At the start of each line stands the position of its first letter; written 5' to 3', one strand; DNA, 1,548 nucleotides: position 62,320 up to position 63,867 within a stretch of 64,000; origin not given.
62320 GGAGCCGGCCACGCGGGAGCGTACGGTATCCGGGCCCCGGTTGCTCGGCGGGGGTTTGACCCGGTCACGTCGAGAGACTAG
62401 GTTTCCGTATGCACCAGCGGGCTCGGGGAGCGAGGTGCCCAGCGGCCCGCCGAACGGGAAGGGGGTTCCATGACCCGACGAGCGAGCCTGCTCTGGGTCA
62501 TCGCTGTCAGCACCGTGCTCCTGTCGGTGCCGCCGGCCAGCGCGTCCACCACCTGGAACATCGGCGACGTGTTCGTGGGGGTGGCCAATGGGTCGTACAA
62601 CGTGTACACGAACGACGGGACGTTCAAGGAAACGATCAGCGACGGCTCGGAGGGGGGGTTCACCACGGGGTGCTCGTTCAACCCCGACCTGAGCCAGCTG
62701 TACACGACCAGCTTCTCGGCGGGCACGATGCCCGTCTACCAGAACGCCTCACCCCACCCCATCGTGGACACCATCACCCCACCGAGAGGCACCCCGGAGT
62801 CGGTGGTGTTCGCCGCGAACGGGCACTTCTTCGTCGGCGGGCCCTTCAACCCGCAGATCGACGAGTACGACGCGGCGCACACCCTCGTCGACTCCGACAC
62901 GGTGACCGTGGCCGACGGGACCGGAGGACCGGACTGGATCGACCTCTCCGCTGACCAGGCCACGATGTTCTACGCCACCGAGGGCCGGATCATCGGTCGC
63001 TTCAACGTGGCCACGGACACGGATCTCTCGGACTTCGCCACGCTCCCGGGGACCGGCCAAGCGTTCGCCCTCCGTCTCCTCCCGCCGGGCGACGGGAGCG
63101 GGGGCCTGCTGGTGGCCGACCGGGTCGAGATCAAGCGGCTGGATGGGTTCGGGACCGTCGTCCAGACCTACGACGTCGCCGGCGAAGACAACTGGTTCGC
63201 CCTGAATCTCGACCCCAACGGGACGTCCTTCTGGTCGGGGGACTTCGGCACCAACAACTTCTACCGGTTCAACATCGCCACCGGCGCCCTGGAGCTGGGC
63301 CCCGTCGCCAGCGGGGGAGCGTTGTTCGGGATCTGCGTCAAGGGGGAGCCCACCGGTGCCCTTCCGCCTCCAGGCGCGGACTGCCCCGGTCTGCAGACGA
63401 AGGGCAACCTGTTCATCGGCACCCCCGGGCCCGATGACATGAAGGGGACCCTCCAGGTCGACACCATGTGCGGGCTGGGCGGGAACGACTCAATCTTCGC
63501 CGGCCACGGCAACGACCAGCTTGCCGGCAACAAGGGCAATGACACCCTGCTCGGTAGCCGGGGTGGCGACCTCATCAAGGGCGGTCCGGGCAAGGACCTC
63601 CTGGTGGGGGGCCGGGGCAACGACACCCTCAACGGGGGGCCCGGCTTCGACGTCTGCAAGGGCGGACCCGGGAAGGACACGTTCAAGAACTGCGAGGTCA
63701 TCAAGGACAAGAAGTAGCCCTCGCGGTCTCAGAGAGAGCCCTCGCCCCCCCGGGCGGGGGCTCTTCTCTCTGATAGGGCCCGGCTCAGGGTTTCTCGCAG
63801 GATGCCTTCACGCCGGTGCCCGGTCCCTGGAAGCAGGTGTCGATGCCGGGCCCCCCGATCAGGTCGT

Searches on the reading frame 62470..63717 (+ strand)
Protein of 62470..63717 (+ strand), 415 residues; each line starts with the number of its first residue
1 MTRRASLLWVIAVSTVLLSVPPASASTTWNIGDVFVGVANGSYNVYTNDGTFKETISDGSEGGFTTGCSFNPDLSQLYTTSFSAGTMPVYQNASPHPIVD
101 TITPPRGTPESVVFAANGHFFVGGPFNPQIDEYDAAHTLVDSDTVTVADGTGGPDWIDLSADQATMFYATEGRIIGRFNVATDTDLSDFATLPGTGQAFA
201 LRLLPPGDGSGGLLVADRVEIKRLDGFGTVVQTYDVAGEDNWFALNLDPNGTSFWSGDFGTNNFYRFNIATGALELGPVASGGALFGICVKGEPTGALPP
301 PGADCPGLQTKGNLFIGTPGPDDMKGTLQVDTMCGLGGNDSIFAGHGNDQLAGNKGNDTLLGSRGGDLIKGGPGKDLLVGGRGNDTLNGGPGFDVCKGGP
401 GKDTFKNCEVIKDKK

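Call 46: find_encoding_contigs(protein=window:62470-63717:+, flank=3000, max_places=1)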
Protein window:62470-63717:+ (415 aa): 3 contigs read that carry it; 1 place shown.
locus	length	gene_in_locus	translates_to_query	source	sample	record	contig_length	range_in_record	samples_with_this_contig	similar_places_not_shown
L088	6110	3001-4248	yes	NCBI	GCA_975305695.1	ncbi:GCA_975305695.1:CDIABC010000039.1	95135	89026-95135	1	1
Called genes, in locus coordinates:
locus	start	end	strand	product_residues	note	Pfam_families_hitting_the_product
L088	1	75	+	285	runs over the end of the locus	PF01073:3Beta_HSD, PF01370:Epimerase, PF05368:NmrA, PF13460:NAD_binding_10, PF04321:RmlD_sub_bind (weak)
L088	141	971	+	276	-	PF00582:Usp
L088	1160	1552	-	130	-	-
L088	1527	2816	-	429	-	PF07690:MFS_1, PF00083:Sugar_tr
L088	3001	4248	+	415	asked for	PF00353:HemolysinCabind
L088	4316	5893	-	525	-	PF00353:HemolysinCabind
